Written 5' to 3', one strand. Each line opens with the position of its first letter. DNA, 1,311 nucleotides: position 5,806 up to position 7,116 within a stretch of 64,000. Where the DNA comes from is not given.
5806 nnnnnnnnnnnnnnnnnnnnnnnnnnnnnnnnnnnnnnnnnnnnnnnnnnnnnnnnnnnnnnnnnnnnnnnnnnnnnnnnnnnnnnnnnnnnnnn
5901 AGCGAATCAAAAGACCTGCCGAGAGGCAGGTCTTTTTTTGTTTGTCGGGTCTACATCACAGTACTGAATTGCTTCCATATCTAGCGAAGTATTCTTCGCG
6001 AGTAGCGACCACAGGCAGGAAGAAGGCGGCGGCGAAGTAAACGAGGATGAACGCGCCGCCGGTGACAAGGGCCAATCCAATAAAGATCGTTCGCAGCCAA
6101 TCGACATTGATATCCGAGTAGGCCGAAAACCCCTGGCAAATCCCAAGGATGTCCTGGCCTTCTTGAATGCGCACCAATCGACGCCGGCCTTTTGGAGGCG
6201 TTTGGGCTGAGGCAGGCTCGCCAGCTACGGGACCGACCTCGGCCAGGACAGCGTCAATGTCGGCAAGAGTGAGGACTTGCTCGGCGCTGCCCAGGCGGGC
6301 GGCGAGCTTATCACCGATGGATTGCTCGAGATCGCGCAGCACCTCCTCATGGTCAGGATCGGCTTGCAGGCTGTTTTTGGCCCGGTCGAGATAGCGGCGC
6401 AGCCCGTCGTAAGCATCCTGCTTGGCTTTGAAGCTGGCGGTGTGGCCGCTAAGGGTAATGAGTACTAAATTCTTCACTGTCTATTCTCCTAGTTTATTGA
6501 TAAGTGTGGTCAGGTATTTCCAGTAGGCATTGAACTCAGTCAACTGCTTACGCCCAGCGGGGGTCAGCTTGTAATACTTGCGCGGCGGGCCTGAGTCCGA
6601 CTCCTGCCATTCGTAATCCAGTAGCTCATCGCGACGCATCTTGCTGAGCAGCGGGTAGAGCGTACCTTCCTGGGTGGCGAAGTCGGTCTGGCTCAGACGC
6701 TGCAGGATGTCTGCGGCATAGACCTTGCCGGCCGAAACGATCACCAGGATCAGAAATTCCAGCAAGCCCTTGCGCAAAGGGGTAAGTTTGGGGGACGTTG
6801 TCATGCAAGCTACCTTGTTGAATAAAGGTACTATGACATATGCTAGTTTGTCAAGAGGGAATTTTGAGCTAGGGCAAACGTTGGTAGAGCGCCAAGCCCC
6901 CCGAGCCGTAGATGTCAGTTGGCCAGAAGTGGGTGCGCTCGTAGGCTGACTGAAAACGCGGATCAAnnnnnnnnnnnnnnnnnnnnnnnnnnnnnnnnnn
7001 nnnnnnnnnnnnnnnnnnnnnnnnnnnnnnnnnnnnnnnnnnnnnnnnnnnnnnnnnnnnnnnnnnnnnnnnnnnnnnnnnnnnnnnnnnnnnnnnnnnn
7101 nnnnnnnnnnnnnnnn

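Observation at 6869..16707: Block 1: six large polytopic GT-C-like membrane proteins plus one SAM methyltransferase, tightly coupled, with no cytoplasmic glycosylation machinery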

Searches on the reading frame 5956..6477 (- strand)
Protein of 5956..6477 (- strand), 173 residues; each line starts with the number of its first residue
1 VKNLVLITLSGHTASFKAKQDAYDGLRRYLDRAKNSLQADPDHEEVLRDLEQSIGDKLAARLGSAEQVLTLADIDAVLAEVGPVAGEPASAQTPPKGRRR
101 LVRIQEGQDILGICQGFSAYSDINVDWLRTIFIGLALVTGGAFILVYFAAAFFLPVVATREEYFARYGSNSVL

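Call 6: search_protein_families(library=pfam, proteins=[window:5956-6477:-], max_evalue=0.001)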
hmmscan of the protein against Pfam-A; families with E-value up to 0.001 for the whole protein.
window:5956-6477:- (173 aa): 1 family
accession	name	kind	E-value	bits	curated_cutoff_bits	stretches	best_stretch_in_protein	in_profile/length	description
PF04024.17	PspC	-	3e-12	46.6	25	1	99-155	1-56/58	PspC domain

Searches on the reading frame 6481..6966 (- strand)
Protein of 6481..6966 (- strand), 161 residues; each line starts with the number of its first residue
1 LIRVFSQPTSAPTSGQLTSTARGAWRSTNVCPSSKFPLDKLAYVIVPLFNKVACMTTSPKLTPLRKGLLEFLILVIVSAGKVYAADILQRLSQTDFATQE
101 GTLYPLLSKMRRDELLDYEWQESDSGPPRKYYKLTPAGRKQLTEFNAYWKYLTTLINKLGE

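Call 6: search_protein_families(library=pfam, proteins=[window:6481-6966:-], max_evalue=0.001)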
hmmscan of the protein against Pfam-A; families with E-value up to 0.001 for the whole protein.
window:6481-6966:- (161 aa): 1 family
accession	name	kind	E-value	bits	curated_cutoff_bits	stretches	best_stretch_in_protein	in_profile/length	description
PF03551.20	PadR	-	9.4e-19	67.6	27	1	73-144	1-75/75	Transcriptional regulator PadR-like family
